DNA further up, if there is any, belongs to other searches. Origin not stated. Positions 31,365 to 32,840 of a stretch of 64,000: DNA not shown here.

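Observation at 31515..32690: DegT-family enzyme with His in place of the catalytic Lys: predicted sugar 3-dehydratase (ColD/E1 type)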

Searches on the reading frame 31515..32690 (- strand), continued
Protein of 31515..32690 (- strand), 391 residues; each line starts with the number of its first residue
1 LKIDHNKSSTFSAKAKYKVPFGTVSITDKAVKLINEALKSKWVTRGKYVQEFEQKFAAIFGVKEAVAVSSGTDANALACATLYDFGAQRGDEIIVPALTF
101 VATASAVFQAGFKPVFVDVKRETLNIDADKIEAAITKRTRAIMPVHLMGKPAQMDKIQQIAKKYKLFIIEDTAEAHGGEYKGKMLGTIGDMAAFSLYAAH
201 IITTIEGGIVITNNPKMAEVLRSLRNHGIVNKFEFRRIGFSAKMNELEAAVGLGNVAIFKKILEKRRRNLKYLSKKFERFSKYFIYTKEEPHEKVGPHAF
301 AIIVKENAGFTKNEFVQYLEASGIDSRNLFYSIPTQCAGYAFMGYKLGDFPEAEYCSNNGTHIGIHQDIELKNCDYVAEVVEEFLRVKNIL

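Call 101: search_protein_families(library=ncbifam, proteins=[L092:19382-20584:+, L092:20628-21251:+, L092:7924-9006:+, L092:14177-14908:+, L092:7432-7911:+, L092:12007-13212:+], max_evalue=1e-10)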
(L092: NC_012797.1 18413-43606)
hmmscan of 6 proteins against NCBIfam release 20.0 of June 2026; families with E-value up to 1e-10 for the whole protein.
L092:19382-20584:+ (400 aa): 5 families
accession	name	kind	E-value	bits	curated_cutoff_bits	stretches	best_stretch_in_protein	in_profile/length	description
NF008726.1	PRK11728.1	equivalog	8.4e-98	327.7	299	1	4-395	1-389/389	L-2-hydroxyglutarate oxidase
NF033460.1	glycerol3P_ox_II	equivalog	4.7e-27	95.1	460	1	3-282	1-283/361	type 2 glycerol-3-phosphate oxidase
TIGR03364.1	HpnW_proposed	hypoth_equivalog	1.2e-17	64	285.1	1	4-208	1-201/365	TIGR03364 family FAD-dependent oxidoreductase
NF008313.0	PRK11101.1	equivalog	1.6e-11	43.5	425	1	4-175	9-174/548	anaerobic glycerol-3-phosphate dehydrogenase subunit A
TIGR02352.1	thiamin_ThiO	equivalog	4.2e-11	42.6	250.8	0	7-208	2-211/351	glycine oxidase ThiO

L092:20628-21251:+ (207 aa): 5 families
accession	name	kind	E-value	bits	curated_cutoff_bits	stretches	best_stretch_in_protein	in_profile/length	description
NF010546.0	PRK13936.1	equivalog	9.6e-43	146.2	276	1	89-206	74-194/197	phosphoheptose isomerase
TIGR00441.1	gmhA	equivalog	6.3e-42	143.2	209.45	1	88-201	41-154/154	D-sedoheptulose 7-phosphate isomerase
NF010547.0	PRK13938.1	equivalog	1.8e-33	115.8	320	1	93-205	80-192/196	D-sedoheptulose 7-phosphate isomerase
NF001628.0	PRK00414.1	equivalog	6.7e-28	97.6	265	1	92-203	78-189/192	D-sedoheptulose 7-phosphate isomerase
NF008138.0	PRK10886.1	equivalog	9.1e-24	84.3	352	1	89-205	72-191/196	DnaA initiator-associating protein DiaA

L092:7924-9006:+ (360 aa): 6 families
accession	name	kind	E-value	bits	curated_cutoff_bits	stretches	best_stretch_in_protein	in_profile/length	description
NF049969.1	GlMnHpPKinHddA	equivalog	1.3e-38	133.3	600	1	2-303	3-314/338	D-glycero-D-manno-heptose 7-phosphate kinase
NF009948.0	PRK13412.1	equivalog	2.8e-30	104.8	721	1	83-305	722-948/974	bifunctional fucokinase/fucose-1-phosphate guanylyltransferase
TIGR00549.1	mevalon_kin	equivalog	2e-20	73.5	163.05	1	25-290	14-274/276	mevalonate kinase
NF003006.0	PRK03817.1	equivalog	7.1e-15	54.8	443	0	4-211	4-205/352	galactokinase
NF003036.0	PRK03926.1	equivalog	1.2e-14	54.1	403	1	57-306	46-280/302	mevalonate kinase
TIGR00131.1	gal_kin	equivalog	5.7e-12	45.2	226.65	0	79-175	102-198/388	galactokinase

L092:14177-14908:+ (243 aa): 19 families
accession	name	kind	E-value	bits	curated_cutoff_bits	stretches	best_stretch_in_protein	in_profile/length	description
NF052502.1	man1P_GTase_Rv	exception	5.4e-47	160.4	440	1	15-234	2-226/352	mannose-1-phosphate guanylyltransferase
NF049965.1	GlMnHpPGnyltfHddC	equivalog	5.4e-38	130.8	300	1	15-233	2-216/221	D-glycero-D-manno-heptose 1-phosphate guanosyltransferase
TIGR03992.1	Arch_glmU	subfamily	3.4e-27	95.3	292.1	1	15-194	2-178/393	bifunctional sugar-1-phosphate nucleotidylyltransferase/acetyltransferase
NF045761.1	NAMPUrTaseMurU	equivalog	1.2e-23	84.2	250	1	16-129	3-117/226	N-acetylmuramate alpha-1-phosphate uridylyltransferase MurU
NF041313.1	UDPGP_AglF_Halo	equivalog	1e-20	74.2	400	1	15-235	2-231/234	UTP--glucose-1-phosphate uridylyltransferase AglF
NF010938.0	PRK14358.1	equivalog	2.4e-19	69.3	500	1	15-182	9-179/481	bifunctional N-acetylglucosamine-1-phosphate uridyltransferase/glucosamine-1-phosphate acetyltransferase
TIGR01173.1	glmU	equivalog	1.2e-18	67.2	366.85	1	15-191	2-179/452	bifunctional UDP-N-acetylglucosamine diphosphorylase/glucosamine-1-phosphate N-acetyltransferase GlmU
NF010935.0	PRK14355.1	equivalog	1.6e-16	60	718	1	16-189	6-183/459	bifunctional UDP-N-acetylglucosamine diphosphorylase/glucosamine-1-phosphate N-acetyltransferase GlmU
NF010932.0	PRK14352.1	equivalog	2.6e-16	59.3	611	1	16-190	9-189/488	bifunctional UDP-N-acetylglucosamine diphosphorylase/glucosamine-1-phosphate N-acetyltransferase GlmU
NF010933.0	PRK14353.1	equivalog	1.3e-15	57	505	1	15-169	7-159/453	bifunctional UDP-N-acetylglucosamine diphosphorylase/glucosamine-1-phosphate N-acetyltransferase GlmU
TIGR01208.1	rmlA_long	equivalog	1.4e-15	57.1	320.25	1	16-197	2-187/353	glucose-1-phosphate thymidylyltransferase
NF045697.1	MurNAcPUrMurU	equivalog_domain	2.7e-15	56.4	370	1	17-237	1-227/229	N-acetylmuramate alpha-1-phosphate uridylyltransferase MurU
NF010940.0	PRK14360.1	equivalog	1.3e-14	53.7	602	1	18-191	6-183/452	bifunctional UDP-N-acetylglucosamine diphosphorylase/glucosamine-1-phosphate N-acetyltransferase GlmU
NF010936.0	PRK14356.1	equivalog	1.9e-14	53.5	666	1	15-191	7-186/456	bifunctional UDP-N-acetylglucosamine diphosphorylase/glucosamine-1-phosphate N-acetyltransferase GlmU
TIGR01207.1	rmlA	equivalog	3.3e-12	46.1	360.65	1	16-190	2-181/286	glucose-1-phosphate thymidylyltransferase RfbA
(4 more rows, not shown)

L092:7432-7911:+ (159 aa): 1 family
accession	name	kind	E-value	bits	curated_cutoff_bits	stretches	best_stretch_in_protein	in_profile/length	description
NF041652.1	Nud_hyd_Dein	equivalog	4.8e-13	49.6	200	1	24-86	15-84/152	Nudix hydrolase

L092:12007-13212:+ (401 aa): 7 families
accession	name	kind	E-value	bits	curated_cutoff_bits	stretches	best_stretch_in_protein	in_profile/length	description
NF011936.0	PRK15407.1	equivalog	1.3e-70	238.4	423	1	18-398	50-438/440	lipopolysaccharide biosynthesis protein RfbH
TIGR04181.1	NHT_00031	hypoth_equivalog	1.3e-58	198.6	420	1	16-207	11-216/359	LegC family aminotransferase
TIGR03588.1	PseC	equivalog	4.8e-56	190.3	423.5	1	6-394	2-378/380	UDP-4-amino-4,6-dideoxy-N-acetyl-beta-L-altrosamine transaminase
NF008687.0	PRK11706.1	equivalog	1.2e-48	165.7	375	1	6-388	2-366/375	dTDP-4-amino-4,6-dideoxygalactose transaminase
NF008658.2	PRK11658.1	equivalog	9.8e-45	152.8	631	1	7-346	6-329/379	UDP-4-amino-4-deoxy-L-arabinose aminotransferase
TIGR04427.1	PLP_DesI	equivalog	1.1e-42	146.6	650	1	25-218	42-231/390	dTDP-4-dehydro-6-deoxyglucose aminotransferase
TIGR02379.1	ECA_wecE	subfamily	2.9e-42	144.8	434.85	1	6-291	2-271/376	dTDP-4-amino-4,6-dideoxy-D-glucose transaminase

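Call 102: find_homologous_proteins(query=L092:12007-13212:+, max_evalue=1e-60)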
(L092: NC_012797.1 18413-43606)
Query L092:12007-13212:+ (401 aa): 2868 proteins with E <= 1e-60 among 8000 candidates; the best 120 are listed.
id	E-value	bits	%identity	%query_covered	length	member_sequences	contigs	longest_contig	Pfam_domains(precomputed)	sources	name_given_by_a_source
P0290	7.1e-246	833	90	100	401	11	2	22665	PF01212.28,PF01041.24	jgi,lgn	-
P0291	2.9e-243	825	89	100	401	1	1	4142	PF00155.28,PF01212.28,PF01041.24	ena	-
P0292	2.0e-242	822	90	99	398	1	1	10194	PF00155.28,PF01212.28,PF01041.24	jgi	jgi:dTDP-4-amino-4,6-dideoxygalactose transaminase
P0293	4.5e-237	805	87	100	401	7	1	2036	PF01212.28,PF01041.24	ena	-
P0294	2.4e-220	749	81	99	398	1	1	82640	PF00155.28,PF01041.24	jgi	jgi:dTDP-4-amino-4,6-dideoxygalactose transaminase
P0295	2.6e-214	730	78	100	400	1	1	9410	PF00155.28,PF01212.28,PF01053.27,PF01041.24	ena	-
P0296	6.3e-209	712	77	100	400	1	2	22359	PF00155.28,PF01212.28,PF01053.27,PF01041.24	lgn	-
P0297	9.7e-209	711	76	100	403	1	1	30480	PF00155.28,PF00266.26,PF01212.28,PF01053.27,PF01041.24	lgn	-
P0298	2.4e-207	707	76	100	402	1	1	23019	PF01212.28,PF01041.24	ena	-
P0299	2.7e-206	703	76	100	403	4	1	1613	PF00155.28,PF00266.26,PF01212.28,PF01053.27,PF01041.24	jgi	jgi:dTDP-4-amino-4,6-dideoxygalactose transaminase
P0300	8.1e-206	702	76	100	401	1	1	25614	PF00155.28,PF01212.28,PF01041.24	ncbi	ncbi:MAG: DegT/DnrJ/EryC1/StrS family aminotransferase [Thermodesulfobacteriota bacterium]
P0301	2.2e-205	700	75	100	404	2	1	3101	PF00155.28,PF01212.28,PF01053.27,PF01041.24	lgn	-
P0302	9.5e-205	698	75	100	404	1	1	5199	PF00155.28,PF01212.28,PF01053.27,PF01041.24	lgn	-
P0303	1.1e-204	698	75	99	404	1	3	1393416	PF00155.28,PF01212.28,PF01053.27,PF01041.24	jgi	jgi:dTDP-4-amino-4,6-dideoxygalactose transaminase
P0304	4.0e-204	696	74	100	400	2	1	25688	PF00155.28,PF01212.28,PF01053.27,PF01041.24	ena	-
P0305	2.4e-203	693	73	100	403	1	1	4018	PF00155.28,PF00266.26,PF01212.28,PF01053.27,PF01041.24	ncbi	-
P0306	3.6e-202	690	74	100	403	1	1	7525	PF00155.28,PF01212.28,PF01053.27,PF01041.24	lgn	-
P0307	1.1e-201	688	74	100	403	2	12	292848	PF00155.28,PF01212.28,PF01053.27,PF01041.24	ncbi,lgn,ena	-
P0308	5.2e-200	683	72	100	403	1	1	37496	PF00155.28,PF01212.28,PF01041.24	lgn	-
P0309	1.3e-199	681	73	100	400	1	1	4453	PF00155.28,PF01212.28,PF01053.27,PF01041.24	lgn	-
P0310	1.3e-197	675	72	100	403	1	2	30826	PF00155.28,PF01212.28,PF01053.27,PF01041.24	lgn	-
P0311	3.4e-197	673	72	100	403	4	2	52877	PF00155.28,PF01212.28,PF01053.27,PF01041.24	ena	-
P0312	4.5e-197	673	72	100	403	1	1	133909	PF00155.28,PF01212.28,PF01053.27,PF01041.24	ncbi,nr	ncbi:MAG: DegT/DnrJ/EryC1/StrS family aminotransferase [Desulfobacteraceae bacterium]|nr:DegT/DnrJ/E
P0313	9.7e-197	672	73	100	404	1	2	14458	PF00155.28,PF01212.28,PF01041.24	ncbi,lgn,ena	-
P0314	1.2e-196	671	74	100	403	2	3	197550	PF00155.28,PF01212.28,PF01041.24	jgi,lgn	jgi:dTDP-4-amino-4,6-dideoxygalactose transaminase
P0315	1.3e-195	668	72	100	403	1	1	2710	PF00155.28,PF01041.24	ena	-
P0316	7.3e-195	666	71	100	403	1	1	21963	PF00155.28,PF01212.28,PF01053.27,PF01041.24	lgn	-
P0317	2.6e-194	664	73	100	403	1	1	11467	PF00155.28,PF00266.26,PF01212.28,PF01053.27,PF01041.24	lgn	-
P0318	6.8e-192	656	71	100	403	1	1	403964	PF00155.28,PF01041.24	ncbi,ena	-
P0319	9.2e-192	655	73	100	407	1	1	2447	PF00155.28,PF01212.28,PF01053.27,PF01041.24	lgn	-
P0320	3.1e-191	654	71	99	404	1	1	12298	PF00155.28,PF01041.24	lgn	-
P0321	2.9e-190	650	70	100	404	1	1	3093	PF00155.28,PF00266.26,PF01212.28,PF01053.27,PF01041.24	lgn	-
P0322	3.7e-190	650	70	99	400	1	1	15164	PF00155.28,PF01212.28,PF01041.24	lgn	-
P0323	3.9e-190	650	71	99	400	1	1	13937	PF01212.28,PF01053.27,PF01041.24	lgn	-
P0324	2.6e-189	647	70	100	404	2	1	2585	PF00155.28,PF01212.28,PF01053.27,PF01041.24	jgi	jgi:dTDP-4-amino-4,6-dideoxygalactose transaminase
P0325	4.3e-189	647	70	99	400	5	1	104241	PF00155.28,PF01212.28,PF01041.24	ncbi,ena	-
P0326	6.9e-189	646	72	100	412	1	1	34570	PF00155.28,PF01212.28,PF01041.24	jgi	-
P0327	1.1e-188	645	71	100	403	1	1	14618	PF00155.28,PF01212.28,PF01053.27,PF01041.24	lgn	-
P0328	1.6e-188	645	71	99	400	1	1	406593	PF00155.28,PF00266.26,PF01212.28,PF01041.24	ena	-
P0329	6.0e-188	643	70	99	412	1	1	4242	PF00155.28,PF00266.26,PF01212.28,PF01053.27,PF01041.24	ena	-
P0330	1.4e-187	642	70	99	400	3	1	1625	PF00155.28,PF00266.26,PF01212.28,PF01041.24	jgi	jgi:dTDP-4-amino-4,6-dideoxygalactose transaminase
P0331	2.3e-187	641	70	99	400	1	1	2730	PF00155.28,PF01212.28,PF01041.24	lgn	-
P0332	1.2e-186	639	69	99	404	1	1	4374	PF00155.28,PF01212.28,PF01041.24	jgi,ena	-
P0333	9.6e-186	636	68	100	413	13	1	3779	PF00155.28,PF01212.28,PF01053.27,PF01041.24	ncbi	-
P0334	1.1e-185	635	70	99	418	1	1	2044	PF00155.28,PF01212.28,PF01041.24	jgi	jgi:dTDP-4-amino-4,6-dideoxygalactose transaminase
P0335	2.0e-185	635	69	99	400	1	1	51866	PF00155.28,PF01212.28,PF01041.24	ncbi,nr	ncbi:DegT/DnrJ/EryC1/StrS family aminotransferase [Pseudodesulfovibrio sp.]|nr:DegT/DnrJ/EryC1/StrS 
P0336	3.0e-185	634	69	99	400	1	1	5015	PF00155.28,PF01212.28,PF01041.24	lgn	-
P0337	4.9e-185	633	70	100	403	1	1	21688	PF00155.28,PF00266.26,PF01041.24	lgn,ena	-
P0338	9.1e-185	632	68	100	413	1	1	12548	PF00155.28,PF01212.28,PF01053.27,PF01041.24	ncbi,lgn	-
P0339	3.3e-184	630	68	100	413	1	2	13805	PF00155.28,PF01212.28,PF01041.24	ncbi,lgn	-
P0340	4.3e-184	630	69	100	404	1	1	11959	PF00155.28,PF01212.28,PF01041.24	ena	-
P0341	2.5e-183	628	70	100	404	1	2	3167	PF00155.28,PF01212.28,PF01041.24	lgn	-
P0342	4.7e-182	623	69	99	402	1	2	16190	PF00155.28,PF00266.26,PF01212.28,PF01053.27,PF01041.24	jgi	-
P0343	7.9e-182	623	68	100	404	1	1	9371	PF00155.28,PF01041.24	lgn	-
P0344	2.5e-181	621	68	100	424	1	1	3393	PF00155.28,PF00266.26,PF01212.28,PF01053.27,PF01041.24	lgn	-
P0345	6.9e-181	620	68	100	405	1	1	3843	PF00155.28,PF01212.28,PF01053.27,PF01041.24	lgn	-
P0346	1.3e-180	619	68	99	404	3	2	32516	PF00155.28,PF00266.26,PF01212.28,PF01053.27,PF01041.24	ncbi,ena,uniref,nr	ncbi:DegT/DnrJ/EryC1/StrS family aminotransferase [Geobacter sp.]|uniref:DegT/DnrJ/EryC1/StrS family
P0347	1.4e-180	619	68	99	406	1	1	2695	PF00155.28,PF01212.28,PF01053.27,PF01041.24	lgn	-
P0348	1.5e-180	618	69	99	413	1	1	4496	PF00155.28,PF01212.28,PF01053.27,PF01041.24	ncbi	-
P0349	3.2e-180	617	68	100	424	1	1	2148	PF00155.28,PF00266.26,PF01212.28,PF01053.27,PF01041.24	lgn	-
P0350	5.1e-180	617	68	100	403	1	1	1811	PF00155.28,PF00266.26,PF01212.28,PF01053.27,PF01041.24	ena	-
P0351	5.6e-180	617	67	100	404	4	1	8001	PF00155.28,PF01212.28,PF01053.27,PF01041.24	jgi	jgi:dTDP-4-amino-4,6-dideoxygalactose transaminase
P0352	6.7e-180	616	69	99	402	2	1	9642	PF00155.28,PF00266.26,PF01212.28,PF01053.27,PF01041.24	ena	-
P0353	7.5e-180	616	68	98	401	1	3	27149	PF00155.28,PF01212.28,PF01053.27,PF01041.24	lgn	-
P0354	9.4e-180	616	68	98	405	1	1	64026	PF00155.28,PF01212.28,PF01041.24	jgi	jgi:dTDP-4-amino-4,6-dideoxygalactose transaminase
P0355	1.2e-179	615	66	99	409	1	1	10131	PF00155.28,PF01212.28,PF01053.27,PF01041.24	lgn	-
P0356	1.3e-179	615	67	99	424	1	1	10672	PF00155.28,PF00266.26,PF01212.28,PF01053.27,PF01041.24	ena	-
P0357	1.3e-179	615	68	99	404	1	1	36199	PF00155.28,PF00266.26,PF01212.28,PF01053.27,PF01041.24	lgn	-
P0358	1.5e-179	615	68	99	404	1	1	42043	PF00155.28,PF00266.26,PF01212.28,PF01053.27,PF01041.24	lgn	-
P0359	1.7e-179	615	67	100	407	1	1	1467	PF00155.28,PF00266.26,PF01212.28,PF01053.27,PF01041.24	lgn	-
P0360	2.6e-179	614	67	98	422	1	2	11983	PF00155.28,PF01212.28,PF01053.27,PF01041.24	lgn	-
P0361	3.3e-179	614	68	100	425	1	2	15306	PF00155.28,PF00266.26,PF01212.28,PF01053.27,PF01041.24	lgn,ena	-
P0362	3.5e-179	614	67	100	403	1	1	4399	PF01053.27,PF01041.24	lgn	-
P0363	3.7e-179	614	68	99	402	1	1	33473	PF00155.28,PF01212.28,PF01053.27,PF01041.24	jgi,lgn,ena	-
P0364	5.0e-179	613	70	99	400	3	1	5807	PF00155.28,PF01212.28,PF01053.27,PF01041.24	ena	-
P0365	6.8e-179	613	69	99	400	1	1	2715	PF00155.28,PF01212.28,PF01053.27,PF01041.24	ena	-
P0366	7.8e-179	613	67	100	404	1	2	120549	PF00155.28,PF01212.28,PF01053.27,PF01041.24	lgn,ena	-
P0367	9.7e-179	612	68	100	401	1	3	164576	PF00155.28,PF01212.28,PF01053.27,PF01041.24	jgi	jgi:dTDP-4-amino-4,6-dideoxygalactose transaminase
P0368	1.1e-178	612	67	100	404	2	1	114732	PF00155.28,PF00266.26,PF01212.28,PF01053.27,PF01041.24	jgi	-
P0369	1.2e-178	612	67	100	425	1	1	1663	PF00155.28,PF00266.26,PF01212.28,PF01053.27,PF01041.24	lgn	-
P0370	1.3e-178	612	68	100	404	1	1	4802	PF00155.28,PF01212.28,PF01041.24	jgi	-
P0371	1.4e-178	612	68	99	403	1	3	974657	PF00155.28,PF01212.28,PF01053.27,PF01041.24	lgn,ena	-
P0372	2.4e-178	611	67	100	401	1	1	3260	PF00155.28,PF01212.28,PF01053.27,PF01041.24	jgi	jgi:dTDP-4-amino-4,6-dideoxygalactose transaminase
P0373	2.6e-178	611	67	99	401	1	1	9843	PF00155.28,PF01212.28,PF01053.27,PF01041.24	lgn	-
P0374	3.1e-178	611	68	100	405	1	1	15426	PF00155.28,PF01212.28,PF01053.27,PF01041.24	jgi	-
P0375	3.7e-178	611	67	99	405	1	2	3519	PF00155.28,PF01212.28,PF01053.27,PF01041.24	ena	-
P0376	3.7e-178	611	69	98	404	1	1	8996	PF00155.28,PF01212.28,PF01053.27,PF01041.24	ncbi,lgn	-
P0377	3.9e-178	611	67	99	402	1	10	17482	PF00155.28,PF01212.28,PF01053.27,PF01041.24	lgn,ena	-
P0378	4.0e-178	610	66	100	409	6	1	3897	PF00155.28,PF01212.28,PF01041.24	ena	-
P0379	4.3e-178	610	67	100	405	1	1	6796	PF00155.28,PF00266.26,PF01212.28,PF01053.27,PF01041.24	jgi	jgi:dTDP-4-amino-4,6-dideoxygalactose transaminase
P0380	4.8e-178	610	66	100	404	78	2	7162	PF00155.28,PF01212.28,PF01041.24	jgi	-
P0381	5.4e-178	610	68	100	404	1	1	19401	PF00155.28,PF01212.28,PF01053.27,PF01041.24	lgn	-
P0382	5.6e-178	610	67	99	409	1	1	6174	PF00155.28,PF01212.28,PF01053.27,PF01041.24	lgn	-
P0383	6.0e-178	610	67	99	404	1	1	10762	PF00155.28,PF01212.28,PF01053.27,PF01041.24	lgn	-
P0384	7.3e-178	610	67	100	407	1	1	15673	PF00155.28,PF00266.26,PF01212.28,PF01053.27,PF01041.24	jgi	jgi:dTDP-4-amino-4,6-dideoxygalactose transaminase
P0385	8.1e-178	609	69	99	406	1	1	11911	PF00155.28,PF01212.28,PF01053.27,PF01041.24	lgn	-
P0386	8.5e-178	609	68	99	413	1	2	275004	PF00155.28,PF00266.26,PF01212.28,PF01053.27,PF01041.24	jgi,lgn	-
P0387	9.3e-178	609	68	100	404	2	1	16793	PF00155.28,PF01212.28,PF01053.27,PF01041.24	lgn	-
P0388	9.9e-178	609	69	98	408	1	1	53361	PF00155.28,PF01212.28,PF01053.27,PF01041.24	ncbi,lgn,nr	ncbi:MAG: DegT/DnrJ/EryC1/StrS family aminotransferase [Deltaproteobacteria bacterium]|nr:DegT/DnrJ/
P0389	1.2e-177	609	67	100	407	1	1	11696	PF00155.28,PF00266.26,PF01212.28,PF01053.27,PF01041.24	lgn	-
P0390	1.4e-177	609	67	100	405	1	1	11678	PF00155.28,PF01212.28,PF01041.24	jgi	jgi:dTDP-4-amino-4,6-dideoxygalactose transaminase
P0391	1.6e-177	608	67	99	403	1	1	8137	PF00155.28,PF00266.26,PF01212.28,PF01053.27,PF01041.24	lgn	-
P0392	1.8e-177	608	67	99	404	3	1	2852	PF00155.28,PF01212.28,PF01053.27,PF01041.24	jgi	jgi:dTDP-4-amino-4,6-dideoxygalactose transaminase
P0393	1.9e-177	608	67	99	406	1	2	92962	PF00155.28,PF01212.28,PF01053.27,PF01041.24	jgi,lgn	-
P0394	2.0e-177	608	67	99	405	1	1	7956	PF00155.28,PF01212.28,PF01053.27,PF01041.24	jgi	jgi:dTDP-4-amino-4,6-dideoxygalactose transaminase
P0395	2.6e-177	608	67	99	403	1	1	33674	PF00155.28,PF01212.28,PF01053.27,PF01041.24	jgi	-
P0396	3.0e-177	608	68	99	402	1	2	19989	PF00155.28,PF00266.26,PF01212.28,PF01053.27,PF01041.24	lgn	-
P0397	3.2e-177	607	68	100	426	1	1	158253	PF00155.28,PF00266.26,PF01212.28,PF01053.27,PF01041.24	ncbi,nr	ncbi:MAG: DegT/DnrJ/EryC1/StrS family aminotransferase [Proteobacteria bacterium]|nr:DegT/DnrJ/EryC1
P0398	3.2e-177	607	66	99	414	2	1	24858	PF00155.28,PF01212.28,PF01041.24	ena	-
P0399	3.7e-177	607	67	99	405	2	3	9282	PF00155.28,PF01212.28,PF01053.27,PF01041.24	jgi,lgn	jgi:dTDP-4-amino-4,6-dideoxygalactose transaminase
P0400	3.8e-177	607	68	99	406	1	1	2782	PF00155.28,PF01212.28,PF01041.24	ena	-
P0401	4.3e-177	607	67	100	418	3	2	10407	PF00155.28,PF01212.28,PF01053.27,PF01041.24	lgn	-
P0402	4.9e-177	607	67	100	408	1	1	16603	PF00155.28,PF01212.28,PF01053.27,PF01041.24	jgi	jgi:dTDP-4-amino-4,6-dideoxygalactose transaminase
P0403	4.9e-177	607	68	98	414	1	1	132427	PF00155.28,PF01212.28,PF01053.27,PF01041.24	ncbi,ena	-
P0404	6.0e-177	607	66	100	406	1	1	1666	PF00155.28,PF01212.28,PF01041.24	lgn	-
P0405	7.0e-177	606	66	99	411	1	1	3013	PF00155.28,PF01212.28,PF01041.24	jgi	-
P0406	8.5e-177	606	68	100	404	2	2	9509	PF00155.28,PF01212.28,PF01053.27,PF01041.24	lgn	-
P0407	9.0e-177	606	66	100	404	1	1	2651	PF00155.28,PF01212.28,PF01041.24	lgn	-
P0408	9.1e-177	606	66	99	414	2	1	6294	PF00155.28,PF01212.28,PF01041.24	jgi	-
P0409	9.6e-177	606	67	99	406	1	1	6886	PF00155.28,PF00266.26,PF01212.28,PF01053.27,PF01041.24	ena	-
